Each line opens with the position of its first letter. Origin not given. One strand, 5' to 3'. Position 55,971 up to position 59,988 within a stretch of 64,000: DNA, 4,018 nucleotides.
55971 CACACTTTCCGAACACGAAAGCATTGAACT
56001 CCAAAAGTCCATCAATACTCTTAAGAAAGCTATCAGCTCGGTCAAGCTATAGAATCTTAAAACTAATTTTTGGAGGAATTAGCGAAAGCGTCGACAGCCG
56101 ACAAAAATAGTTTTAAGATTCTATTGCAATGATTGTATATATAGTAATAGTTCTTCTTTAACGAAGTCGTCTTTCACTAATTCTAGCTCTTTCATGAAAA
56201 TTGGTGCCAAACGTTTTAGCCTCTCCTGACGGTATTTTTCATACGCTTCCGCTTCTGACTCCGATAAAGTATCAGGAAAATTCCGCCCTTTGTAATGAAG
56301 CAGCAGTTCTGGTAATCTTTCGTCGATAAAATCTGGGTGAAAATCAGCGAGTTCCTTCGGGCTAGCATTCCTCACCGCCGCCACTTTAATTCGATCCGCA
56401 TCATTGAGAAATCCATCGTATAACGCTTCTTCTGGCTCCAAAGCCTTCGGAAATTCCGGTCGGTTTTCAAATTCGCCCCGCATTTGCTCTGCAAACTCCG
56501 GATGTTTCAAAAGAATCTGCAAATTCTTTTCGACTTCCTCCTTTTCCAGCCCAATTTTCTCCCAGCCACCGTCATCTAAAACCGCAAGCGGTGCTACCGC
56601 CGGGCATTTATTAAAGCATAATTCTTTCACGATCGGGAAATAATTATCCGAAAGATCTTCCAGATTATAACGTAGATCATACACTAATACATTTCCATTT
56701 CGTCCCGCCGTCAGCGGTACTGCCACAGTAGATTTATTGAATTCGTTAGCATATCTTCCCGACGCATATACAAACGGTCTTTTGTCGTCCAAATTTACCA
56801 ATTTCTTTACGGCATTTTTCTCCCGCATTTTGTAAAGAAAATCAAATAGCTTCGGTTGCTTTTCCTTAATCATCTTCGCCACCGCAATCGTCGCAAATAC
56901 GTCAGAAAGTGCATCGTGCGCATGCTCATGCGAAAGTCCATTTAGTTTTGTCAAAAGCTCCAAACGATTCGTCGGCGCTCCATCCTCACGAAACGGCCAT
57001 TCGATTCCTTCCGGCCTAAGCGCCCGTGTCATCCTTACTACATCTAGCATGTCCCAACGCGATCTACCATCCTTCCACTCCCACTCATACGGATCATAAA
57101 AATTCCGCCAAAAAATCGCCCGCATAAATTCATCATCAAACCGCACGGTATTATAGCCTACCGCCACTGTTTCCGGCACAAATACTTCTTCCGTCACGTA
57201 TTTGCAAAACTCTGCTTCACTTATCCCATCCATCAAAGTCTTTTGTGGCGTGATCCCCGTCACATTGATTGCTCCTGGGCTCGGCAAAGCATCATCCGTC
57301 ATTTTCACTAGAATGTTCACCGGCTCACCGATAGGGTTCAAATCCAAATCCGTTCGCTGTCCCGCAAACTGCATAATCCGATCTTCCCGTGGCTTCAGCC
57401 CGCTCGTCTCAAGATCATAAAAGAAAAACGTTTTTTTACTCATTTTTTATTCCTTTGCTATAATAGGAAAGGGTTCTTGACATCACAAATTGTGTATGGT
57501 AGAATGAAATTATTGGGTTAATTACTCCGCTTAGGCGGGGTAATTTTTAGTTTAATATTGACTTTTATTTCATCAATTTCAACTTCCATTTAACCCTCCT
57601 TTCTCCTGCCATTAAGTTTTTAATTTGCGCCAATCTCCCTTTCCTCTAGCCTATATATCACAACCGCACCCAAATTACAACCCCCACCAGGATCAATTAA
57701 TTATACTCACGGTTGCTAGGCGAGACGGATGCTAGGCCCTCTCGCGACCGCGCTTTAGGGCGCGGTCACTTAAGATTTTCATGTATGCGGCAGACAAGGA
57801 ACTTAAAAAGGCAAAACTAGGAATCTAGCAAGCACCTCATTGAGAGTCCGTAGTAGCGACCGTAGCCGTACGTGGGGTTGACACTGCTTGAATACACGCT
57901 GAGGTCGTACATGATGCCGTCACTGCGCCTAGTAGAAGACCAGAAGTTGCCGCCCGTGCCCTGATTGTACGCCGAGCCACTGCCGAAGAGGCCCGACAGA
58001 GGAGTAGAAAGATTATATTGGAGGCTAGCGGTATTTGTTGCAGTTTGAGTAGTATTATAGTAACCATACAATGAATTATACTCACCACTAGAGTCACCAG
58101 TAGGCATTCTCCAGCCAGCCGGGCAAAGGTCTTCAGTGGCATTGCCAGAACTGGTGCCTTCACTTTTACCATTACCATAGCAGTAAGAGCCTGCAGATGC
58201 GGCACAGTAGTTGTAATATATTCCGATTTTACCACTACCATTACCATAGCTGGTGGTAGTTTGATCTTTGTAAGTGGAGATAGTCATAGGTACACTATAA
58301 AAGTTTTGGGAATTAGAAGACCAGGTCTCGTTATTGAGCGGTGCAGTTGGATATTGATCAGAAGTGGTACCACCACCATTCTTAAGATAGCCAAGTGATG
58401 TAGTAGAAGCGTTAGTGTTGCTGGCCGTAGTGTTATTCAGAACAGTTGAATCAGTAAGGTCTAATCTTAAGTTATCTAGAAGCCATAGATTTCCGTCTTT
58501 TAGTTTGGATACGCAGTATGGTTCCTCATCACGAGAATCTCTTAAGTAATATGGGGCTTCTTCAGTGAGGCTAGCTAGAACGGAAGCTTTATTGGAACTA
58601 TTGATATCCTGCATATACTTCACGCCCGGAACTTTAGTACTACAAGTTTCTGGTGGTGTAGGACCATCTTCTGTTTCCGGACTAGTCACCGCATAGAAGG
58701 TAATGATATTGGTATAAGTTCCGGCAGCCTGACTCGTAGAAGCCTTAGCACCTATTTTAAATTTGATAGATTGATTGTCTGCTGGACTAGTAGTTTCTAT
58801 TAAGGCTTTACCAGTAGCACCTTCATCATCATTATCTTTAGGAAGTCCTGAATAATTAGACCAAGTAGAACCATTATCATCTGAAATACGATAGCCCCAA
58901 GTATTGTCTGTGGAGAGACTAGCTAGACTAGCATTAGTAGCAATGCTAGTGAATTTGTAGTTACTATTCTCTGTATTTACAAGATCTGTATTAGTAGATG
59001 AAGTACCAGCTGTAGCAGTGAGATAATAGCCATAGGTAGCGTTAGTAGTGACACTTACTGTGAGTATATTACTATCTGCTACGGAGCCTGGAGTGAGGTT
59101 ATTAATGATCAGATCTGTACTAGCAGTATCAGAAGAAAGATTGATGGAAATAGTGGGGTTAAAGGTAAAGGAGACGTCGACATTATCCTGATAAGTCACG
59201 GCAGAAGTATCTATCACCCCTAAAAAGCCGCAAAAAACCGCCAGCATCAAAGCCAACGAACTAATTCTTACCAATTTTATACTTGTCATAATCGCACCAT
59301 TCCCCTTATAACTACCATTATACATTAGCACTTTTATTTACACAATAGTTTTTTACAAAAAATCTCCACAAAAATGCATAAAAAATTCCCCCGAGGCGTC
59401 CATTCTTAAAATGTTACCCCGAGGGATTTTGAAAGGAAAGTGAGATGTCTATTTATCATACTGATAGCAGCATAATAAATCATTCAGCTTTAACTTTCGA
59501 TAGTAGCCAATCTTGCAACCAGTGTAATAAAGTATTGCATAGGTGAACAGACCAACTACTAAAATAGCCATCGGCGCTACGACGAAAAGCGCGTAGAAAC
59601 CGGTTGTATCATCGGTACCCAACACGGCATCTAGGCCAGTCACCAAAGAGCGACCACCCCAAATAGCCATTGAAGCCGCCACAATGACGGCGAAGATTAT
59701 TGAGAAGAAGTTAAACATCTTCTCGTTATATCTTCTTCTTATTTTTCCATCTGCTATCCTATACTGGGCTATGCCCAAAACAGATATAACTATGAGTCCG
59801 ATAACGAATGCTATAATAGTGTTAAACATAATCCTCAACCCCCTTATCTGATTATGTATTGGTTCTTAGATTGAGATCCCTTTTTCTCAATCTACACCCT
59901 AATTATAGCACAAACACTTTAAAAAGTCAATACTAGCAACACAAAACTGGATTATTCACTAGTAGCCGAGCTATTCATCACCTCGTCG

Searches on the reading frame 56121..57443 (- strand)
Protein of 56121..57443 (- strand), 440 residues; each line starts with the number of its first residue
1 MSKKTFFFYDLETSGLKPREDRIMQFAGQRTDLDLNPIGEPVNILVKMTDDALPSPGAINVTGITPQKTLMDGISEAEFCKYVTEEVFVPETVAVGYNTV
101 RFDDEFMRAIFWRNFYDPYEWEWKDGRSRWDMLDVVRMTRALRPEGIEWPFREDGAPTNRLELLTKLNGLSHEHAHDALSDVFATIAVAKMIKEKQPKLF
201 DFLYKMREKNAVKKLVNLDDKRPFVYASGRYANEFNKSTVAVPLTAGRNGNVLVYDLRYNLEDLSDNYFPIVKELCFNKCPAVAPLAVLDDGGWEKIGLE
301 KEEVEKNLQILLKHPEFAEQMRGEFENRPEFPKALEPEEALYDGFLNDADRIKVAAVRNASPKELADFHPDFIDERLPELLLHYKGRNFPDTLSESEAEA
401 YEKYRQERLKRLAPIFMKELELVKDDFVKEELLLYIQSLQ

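Call 73: search_protein_families(library=pfam, proteins=[window:56121-57443:-], max_evalue=0.01)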
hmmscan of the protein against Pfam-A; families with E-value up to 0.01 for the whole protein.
window:56121-57443:- (440 aa): 2 families
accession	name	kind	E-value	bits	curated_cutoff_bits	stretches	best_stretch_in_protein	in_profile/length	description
PF08411.15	Exonuc_X-T_C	-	2.1e-47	162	27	1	207-412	1-228/269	Exonuclease C-terminal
PF00929.31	RNase_T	-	7.2e-23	82.4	24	1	8-188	2-163/164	Exonuclease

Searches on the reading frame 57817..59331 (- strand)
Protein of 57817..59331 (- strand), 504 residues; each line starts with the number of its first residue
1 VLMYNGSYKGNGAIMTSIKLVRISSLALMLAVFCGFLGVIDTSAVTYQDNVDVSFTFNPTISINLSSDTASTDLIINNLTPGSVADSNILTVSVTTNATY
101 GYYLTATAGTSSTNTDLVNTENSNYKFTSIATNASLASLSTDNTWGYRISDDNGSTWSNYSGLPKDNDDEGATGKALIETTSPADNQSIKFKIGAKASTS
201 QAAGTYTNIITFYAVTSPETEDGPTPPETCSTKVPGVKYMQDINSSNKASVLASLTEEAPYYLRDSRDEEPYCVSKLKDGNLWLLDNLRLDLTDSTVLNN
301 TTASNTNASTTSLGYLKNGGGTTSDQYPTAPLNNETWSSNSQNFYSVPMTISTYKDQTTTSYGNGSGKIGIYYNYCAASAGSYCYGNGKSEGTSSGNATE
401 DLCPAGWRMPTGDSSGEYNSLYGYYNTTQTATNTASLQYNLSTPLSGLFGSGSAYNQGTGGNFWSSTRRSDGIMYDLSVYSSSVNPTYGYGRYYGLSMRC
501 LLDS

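Call 73: search_protein_families(library=pfam, proteins=[window:57817-59331:-], max_evalue=0.01)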
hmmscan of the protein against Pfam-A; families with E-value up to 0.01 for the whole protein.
window:57817-59331:- (504 aa): 1 family
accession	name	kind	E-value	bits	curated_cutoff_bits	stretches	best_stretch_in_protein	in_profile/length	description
PF09603.15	Fib_succ_major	-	0.00023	21.9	33.9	0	351-500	35-185/187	Fibrobacter succinogenes major domain (Fib_succ_major)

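Call 84: search_protein_families(library=ncbifam, proteins=[window:57817-59331:-], max_evalue=10)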
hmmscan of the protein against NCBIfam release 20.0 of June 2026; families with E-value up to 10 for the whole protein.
window:57817-59331:- (504 aa): 2 families
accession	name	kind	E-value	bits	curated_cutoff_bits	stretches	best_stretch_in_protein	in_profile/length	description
TIGR02145.1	Fib_succ_major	domain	2.2e-08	35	41.65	2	326-502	10-175/176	FISUMP domain-containing protein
NF053819.1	EF0750_LPXTG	subfamily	1.7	9.2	47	0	15-58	1-43/105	EF2685/EF0750 family sortase-dependent surface protein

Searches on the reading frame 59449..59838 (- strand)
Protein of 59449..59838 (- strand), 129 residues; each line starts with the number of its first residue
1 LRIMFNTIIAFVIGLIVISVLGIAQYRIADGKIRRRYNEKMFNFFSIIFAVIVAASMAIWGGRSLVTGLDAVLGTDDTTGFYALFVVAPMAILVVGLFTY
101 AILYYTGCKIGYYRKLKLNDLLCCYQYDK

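Call 73: search_protein_families(library=pfam, proteins=[window:59449-59838:-], max_evalue=0.01)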
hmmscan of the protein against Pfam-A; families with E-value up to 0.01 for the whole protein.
window:59449-59838:- (129 aa): 2 families
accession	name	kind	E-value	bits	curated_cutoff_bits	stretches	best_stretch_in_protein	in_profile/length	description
PF19382.4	DUF5957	-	0.00067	20.1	23.8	1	9-63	11-58/59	Family of unknown function (DUF5957)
PF04893.22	Yip1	-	0.0011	19.3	28.6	1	9-96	106-169/173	Yip1 domain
